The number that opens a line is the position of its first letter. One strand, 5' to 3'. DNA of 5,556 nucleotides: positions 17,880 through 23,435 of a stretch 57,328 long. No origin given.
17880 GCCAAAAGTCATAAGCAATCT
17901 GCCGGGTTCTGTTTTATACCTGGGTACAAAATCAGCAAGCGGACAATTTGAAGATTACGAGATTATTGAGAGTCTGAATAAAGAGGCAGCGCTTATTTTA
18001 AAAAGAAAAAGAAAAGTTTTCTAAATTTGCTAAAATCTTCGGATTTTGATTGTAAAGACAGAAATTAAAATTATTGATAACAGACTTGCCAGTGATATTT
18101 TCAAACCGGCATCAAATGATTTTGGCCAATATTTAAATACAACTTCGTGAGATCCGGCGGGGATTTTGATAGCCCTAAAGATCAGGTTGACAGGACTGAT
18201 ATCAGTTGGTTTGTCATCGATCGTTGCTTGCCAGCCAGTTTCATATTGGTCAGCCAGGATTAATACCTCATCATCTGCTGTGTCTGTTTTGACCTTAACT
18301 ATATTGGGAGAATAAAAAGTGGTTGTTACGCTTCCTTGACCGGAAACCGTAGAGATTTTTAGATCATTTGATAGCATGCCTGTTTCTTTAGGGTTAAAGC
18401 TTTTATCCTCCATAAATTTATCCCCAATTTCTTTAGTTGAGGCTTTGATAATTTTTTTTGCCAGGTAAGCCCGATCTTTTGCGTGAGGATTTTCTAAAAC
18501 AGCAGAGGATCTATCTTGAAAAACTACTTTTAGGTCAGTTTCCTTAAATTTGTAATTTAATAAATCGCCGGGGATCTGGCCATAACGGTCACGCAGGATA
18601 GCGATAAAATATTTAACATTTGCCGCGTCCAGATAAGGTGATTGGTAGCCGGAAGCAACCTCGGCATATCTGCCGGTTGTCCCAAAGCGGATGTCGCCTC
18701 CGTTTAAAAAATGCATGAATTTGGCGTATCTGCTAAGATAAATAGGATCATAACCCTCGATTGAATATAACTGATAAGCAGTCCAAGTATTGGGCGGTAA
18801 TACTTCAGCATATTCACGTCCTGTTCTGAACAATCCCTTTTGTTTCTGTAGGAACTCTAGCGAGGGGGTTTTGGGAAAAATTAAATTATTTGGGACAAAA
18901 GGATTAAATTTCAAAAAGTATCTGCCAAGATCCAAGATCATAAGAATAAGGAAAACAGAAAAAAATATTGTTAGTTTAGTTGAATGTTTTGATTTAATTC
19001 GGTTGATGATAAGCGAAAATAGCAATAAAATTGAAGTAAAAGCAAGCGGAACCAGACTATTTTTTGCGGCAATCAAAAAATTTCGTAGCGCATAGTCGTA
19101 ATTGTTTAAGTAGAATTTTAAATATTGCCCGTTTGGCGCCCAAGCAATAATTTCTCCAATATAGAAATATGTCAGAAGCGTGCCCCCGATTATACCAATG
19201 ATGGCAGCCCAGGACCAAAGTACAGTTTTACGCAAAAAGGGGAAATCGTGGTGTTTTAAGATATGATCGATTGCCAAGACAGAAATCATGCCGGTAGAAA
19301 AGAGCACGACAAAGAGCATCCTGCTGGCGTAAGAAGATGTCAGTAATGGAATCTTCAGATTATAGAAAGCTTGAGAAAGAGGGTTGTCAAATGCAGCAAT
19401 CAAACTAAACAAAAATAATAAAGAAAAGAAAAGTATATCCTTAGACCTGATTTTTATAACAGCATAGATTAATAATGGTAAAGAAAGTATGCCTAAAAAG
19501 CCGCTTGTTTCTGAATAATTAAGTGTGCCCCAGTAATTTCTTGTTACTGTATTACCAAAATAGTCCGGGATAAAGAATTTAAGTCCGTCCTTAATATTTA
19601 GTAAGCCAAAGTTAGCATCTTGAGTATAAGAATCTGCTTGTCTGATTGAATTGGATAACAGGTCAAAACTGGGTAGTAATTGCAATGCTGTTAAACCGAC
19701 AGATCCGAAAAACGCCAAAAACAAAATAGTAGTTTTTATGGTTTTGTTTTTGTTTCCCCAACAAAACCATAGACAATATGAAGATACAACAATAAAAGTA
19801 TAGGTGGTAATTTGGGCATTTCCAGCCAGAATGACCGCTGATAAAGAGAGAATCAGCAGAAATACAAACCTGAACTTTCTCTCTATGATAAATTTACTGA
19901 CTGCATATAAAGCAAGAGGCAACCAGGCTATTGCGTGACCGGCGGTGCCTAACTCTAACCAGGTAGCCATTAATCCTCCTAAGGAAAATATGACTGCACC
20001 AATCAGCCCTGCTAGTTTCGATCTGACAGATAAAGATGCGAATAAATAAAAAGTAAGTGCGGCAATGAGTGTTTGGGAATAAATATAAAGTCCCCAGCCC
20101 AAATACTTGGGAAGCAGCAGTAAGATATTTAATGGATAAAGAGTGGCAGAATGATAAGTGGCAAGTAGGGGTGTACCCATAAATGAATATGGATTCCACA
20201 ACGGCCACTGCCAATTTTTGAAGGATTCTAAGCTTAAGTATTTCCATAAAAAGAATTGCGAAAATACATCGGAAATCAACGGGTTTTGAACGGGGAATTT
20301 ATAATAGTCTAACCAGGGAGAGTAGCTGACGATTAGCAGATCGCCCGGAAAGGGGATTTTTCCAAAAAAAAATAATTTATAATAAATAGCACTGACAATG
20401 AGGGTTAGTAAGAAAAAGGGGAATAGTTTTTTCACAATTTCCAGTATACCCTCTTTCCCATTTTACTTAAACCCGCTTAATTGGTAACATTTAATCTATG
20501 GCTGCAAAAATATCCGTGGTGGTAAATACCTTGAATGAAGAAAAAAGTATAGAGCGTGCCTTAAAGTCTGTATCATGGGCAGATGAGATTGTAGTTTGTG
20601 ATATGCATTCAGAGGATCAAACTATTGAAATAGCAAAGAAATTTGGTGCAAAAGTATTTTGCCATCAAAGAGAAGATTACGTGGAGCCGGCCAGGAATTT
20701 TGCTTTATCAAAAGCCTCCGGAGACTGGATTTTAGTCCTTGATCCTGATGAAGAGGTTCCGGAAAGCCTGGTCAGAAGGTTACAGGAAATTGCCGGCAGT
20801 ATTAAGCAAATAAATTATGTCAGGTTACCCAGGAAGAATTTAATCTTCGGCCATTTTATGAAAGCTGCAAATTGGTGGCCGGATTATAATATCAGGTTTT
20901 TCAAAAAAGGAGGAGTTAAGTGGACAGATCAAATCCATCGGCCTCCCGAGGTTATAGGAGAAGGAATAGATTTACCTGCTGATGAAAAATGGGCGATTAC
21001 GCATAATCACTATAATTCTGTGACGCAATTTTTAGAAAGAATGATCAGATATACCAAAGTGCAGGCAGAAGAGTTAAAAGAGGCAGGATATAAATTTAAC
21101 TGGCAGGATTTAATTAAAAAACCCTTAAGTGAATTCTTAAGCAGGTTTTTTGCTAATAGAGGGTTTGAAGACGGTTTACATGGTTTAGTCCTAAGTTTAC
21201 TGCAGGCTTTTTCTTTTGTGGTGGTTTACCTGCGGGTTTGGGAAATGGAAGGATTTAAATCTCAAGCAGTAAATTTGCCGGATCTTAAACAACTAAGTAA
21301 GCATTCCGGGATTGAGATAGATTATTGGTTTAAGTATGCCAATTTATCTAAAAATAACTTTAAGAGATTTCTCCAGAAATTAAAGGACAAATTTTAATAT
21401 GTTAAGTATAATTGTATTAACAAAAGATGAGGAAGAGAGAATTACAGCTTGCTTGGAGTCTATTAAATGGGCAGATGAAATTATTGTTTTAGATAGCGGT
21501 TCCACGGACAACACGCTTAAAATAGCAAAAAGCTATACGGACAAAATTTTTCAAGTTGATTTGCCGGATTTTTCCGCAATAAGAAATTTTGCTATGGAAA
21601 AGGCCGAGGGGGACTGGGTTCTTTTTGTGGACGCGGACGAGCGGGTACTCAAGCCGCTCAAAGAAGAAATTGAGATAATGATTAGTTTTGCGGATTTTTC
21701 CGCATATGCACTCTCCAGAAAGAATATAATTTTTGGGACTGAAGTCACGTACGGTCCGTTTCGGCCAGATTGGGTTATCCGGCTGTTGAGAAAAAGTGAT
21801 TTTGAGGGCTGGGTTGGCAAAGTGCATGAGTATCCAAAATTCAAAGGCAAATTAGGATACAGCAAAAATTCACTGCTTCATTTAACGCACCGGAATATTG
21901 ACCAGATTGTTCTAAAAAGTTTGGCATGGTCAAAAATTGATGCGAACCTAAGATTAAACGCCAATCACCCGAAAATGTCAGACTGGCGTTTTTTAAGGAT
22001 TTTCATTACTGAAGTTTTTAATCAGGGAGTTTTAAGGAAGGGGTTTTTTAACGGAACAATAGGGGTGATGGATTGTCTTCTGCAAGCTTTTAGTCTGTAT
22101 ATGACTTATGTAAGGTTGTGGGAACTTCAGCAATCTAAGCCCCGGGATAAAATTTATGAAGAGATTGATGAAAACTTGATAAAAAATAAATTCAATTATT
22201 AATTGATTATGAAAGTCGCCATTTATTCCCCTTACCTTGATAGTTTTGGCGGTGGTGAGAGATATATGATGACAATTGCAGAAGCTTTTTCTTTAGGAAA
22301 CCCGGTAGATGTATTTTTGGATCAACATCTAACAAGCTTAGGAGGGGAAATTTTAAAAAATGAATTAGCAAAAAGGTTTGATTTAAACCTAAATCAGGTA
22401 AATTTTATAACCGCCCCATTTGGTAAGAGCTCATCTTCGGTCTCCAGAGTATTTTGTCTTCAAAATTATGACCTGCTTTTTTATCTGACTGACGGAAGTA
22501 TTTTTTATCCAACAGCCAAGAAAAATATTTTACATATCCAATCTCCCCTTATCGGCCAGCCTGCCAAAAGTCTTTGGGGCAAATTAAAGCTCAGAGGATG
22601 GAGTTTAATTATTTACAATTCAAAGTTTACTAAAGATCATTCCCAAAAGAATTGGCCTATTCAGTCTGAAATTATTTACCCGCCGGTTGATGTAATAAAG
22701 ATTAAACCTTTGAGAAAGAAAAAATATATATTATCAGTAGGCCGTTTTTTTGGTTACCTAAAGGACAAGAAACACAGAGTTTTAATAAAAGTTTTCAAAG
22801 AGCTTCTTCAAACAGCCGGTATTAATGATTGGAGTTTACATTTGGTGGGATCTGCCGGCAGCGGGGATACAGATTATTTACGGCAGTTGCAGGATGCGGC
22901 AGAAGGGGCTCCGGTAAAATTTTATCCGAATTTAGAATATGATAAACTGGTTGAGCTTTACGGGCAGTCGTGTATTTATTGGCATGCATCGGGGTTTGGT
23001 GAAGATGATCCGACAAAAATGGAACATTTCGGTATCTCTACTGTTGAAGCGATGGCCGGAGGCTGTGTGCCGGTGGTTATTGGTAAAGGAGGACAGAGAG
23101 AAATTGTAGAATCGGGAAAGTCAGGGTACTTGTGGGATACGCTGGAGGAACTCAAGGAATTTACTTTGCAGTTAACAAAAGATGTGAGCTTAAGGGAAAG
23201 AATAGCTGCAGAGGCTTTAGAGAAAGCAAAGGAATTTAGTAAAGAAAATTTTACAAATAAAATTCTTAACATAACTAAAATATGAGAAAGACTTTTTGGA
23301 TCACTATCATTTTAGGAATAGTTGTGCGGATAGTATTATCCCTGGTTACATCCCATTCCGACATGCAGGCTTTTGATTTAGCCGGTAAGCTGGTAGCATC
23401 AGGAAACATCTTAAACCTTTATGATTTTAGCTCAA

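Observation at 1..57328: Wall-to-wall glycosylation island: 22 polytopic GT-C-like genes from about 8 families, with no classical initiation/polymerase/ligase set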

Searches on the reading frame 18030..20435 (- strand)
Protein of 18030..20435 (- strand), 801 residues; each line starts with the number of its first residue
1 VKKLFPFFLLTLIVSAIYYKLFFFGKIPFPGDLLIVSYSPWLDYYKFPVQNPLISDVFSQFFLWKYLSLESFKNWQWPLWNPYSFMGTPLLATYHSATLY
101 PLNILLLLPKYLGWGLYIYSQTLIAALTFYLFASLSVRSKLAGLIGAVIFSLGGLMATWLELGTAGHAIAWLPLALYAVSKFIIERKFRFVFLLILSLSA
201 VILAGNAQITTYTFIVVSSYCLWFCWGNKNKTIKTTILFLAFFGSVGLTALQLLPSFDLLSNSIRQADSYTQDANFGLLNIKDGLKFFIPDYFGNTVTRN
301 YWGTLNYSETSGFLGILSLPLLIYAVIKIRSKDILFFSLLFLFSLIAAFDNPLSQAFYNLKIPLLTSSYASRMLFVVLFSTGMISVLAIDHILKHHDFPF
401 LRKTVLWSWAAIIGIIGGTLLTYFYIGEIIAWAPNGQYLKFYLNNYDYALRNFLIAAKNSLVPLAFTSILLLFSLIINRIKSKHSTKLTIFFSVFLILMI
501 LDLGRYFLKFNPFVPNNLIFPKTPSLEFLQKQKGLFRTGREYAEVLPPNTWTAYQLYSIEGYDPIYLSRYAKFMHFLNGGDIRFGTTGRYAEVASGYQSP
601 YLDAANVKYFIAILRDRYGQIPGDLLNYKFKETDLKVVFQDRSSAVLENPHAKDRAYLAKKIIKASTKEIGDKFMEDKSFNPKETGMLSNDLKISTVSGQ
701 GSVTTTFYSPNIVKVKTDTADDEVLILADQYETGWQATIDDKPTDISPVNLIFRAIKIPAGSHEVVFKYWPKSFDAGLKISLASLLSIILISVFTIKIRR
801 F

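Call 6: search_protein_families(library=pfam, max_evalue=0.01, proteins=[window:18030-20435:-])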
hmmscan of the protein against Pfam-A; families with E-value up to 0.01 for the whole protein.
window:18030-20435:- (801 aa): 1 family
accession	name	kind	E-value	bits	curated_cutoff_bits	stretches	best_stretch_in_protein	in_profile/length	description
PF09586.16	YfhO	-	3.6e-20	72.4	28.5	2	701-781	754-835/835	Bacterial membrane protein YfhO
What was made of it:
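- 18030..20435 (-): g13, YfhO-family GT-C. PF09586 E 3.6e-20 (call 6).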

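Call 87: search_protein_families(library=ncbifam, max_evalue=0.0001, proteins=[window:18030-20435:-])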
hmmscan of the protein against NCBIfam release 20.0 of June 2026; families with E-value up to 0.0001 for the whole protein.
window:18030-20435:- (801 aa): 1 family
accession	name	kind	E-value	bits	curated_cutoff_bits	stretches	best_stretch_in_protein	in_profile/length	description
NF047590.1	GlcsyltransPgfM2Strep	equivalog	3.5e-06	25.5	1500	1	721-793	806-878/884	glycosyltransferase PgfM2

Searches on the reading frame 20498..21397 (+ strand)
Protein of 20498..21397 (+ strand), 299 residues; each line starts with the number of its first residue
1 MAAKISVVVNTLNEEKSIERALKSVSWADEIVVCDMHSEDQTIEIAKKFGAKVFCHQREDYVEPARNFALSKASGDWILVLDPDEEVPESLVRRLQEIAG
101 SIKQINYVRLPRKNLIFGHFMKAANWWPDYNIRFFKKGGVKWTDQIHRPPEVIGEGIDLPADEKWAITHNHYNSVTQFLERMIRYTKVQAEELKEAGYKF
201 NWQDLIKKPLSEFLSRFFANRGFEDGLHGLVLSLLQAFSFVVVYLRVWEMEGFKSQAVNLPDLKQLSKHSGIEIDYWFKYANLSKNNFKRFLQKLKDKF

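Call 6: search_protein_families(library=pfam, max_evalue=0.01, proteins=[window:20498-21397:+])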
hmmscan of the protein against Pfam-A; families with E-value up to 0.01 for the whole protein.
window:20498-21397:+ (299 aa): 2 families
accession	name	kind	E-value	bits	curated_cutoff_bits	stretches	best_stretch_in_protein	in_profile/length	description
PF00535.33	Glycos_transf_2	-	6.4e-19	68.9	23.3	1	6-137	1-144/168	Glycosyl transferase family 2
PF13704.12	Glyco_tranf_2_4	-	0.0001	23.1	27.5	1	28-85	19-82/98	Glycosyl transferase family 2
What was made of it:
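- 20498..22202 (+): g14 and g15, soluble GT2s (second GT2 subfamily). PF00535 (call 6).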

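Call 56: search_solved_structures(query=window:20498-21397:+, max_evalue=0.001)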
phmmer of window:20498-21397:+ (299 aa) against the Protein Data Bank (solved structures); distinct sequences matched with E-value up to 0.001: 7.
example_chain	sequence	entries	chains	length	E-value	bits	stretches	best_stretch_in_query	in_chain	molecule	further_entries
22ao_A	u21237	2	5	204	2.3e-15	59.9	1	5-109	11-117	GmaR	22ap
7msk_A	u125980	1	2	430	6.4e-07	32.2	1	7-195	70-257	Glyco_trans_2-like domain-containing protein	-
7msp_A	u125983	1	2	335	1.5e-05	27.7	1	10-180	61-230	SPbeta prophage-derived glycosyltransferase SunS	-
7msn_A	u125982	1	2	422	2.3e-05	27.1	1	10-181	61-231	SPbeta prophage-derived glycosyltransferase SunS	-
5tze_C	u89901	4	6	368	0.00016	24.3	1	4-90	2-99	Glycosyl transferase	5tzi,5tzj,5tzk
5mlz_A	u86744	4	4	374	0.00027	23.6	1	3-98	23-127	Dolichol monophosphate mannose synthase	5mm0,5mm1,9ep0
5tz8_A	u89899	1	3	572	0.00033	23.3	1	4-90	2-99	Glycosyl transferase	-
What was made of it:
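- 20498..22202 (+): Nearest PDB hits are GmaR and SunS (call 56).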

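Call 69: search_protein_families(library=ncbifam, max_evalue=0.00001, proteins=[window:20498-21397:+])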
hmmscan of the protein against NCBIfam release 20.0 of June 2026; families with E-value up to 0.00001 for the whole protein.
window:20498-21397:+ (299 aa): 6 families
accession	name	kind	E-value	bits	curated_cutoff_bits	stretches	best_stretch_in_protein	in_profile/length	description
TIGR04283.1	glyco_like_mftF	equivalog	7.7e-12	45.3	182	1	5-121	1-122/221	TIGR04283 family arsenosugar biosynthesis glycosyltransferase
TIGR04195.1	S_glycosyl_SunS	equivalog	9.9e-10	37.8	350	1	5-195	59-248/421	SunS family peptide S-glycosyltransferase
NF010496.0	PRK13915.1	equivalog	1.7e-08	33.9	262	1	3-56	31-91/307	glucosyl-3-phosphoglycerate synthase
NF007482.0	PRK10073.1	equivalog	7.3e-08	31.8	423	1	3-99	6-110/334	glycosyltransferase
TIGR04182.1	glyco_TIGR04182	equivalog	5.6e-07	29.2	325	1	5-88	2-86/293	S-layer glycoprotein N-glycosyltransferase AglJ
NF050050.1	ProtGlycPglI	equivalog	8.2e-07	28.7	500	1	3-94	2-103/306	GalNAc(5)-diNAcBac-PP-undecaprenol beta-1,3-glucosyltransferase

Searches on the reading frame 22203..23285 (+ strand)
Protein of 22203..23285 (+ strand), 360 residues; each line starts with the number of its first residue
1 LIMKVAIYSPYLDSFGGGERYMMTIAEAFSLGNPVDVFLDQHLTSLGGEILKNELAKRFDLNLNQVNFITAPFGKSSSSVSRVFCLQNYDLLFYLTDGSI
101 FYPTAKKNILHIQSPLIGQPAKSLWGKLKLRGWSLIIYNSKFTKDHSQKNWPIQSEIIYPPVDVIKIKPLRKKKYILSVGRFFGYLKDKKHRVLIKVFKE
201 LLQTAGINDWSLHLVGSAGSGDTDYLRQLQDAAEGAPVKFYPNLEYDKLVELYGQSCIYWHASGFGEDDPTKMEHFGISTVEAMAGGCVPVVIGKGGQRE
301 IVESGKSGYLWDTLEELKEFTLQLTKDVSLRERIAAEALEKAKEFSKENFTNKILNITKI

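Call 6: search_protein_families(library=pfam, max_evalue=0.01, proteins=[window:22203-23285:+])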
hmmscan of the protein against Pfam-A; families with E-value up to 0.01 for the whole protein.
window:22203-23285:+ (360 aa): 4 families
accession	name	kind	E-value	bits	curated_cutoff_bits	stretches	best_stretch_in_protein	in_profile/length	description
PF00534.26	Glycos_transf_1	-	2.8e-22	79.5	26.4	1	171-338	13-169/172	Glycosyl transferases group 1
PF13692.12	Glyco_trans_1_4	-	1.7e-15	58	27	1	174-326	2-141/142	Glycosyl transferases group 1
PF13524.12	Glyco_trans_1_2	-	3.8e-05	24.1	25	1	202-342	6-129/144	Glycosyl transferase-like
PF13439.12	Glyco_transf_4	-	0.0085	16.6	28.5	0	117-164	118-168/170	Glycosyltransferase Family 4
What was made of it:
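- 22203..23285 (+): g16, GT4. PF00534 E 2.8e-22 (call 6).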

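Call 87: search_protein_families(library=ncbifam, max_evalue=0.0001, proteins=[window:22203-23285:+])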
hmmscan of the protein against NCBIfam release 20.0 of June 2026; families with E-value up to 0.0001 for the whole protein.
window:22203-23285:+ (360 aa): 6 families
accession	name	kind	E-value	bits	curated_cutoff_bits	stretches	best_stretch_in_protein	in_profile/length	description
TIGR03999.1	thiol_BshA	equivalog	1.3e-09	37.5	273.7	1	271-354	280-366/375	N-acetyl-alpha-D-glucosaminyl L-malate synthase BshA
TIGR03449.1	mycothiol_MshA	equivalog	2.6e-08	33.2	462.5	1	182-356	225-398/406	D-inositol-3-phosphate glycosyltransferase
NF041876.1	EPS_EpsE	equivalog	2.2e-07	30.5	400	1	176-343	217-377/389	exopolysaccharide biosynthesis GT4 family glycosyltransferase EpsE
NF038229.1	Glyco4_Geo_Pelo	equivalog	4.5e-06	25.9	400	1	210-349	191-324/338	GPMC system family 4 glycosyltransferase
NF001900.0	PRK00654.1-3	equivalog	3.3e-05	22.5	509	1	188-322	284-412/481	glycogen synthase GlgA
NF041010.1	glycosy_Agl16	equivalog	4.3e-05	22.5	575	1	272-357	262-347/352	glycosylation protein Agl16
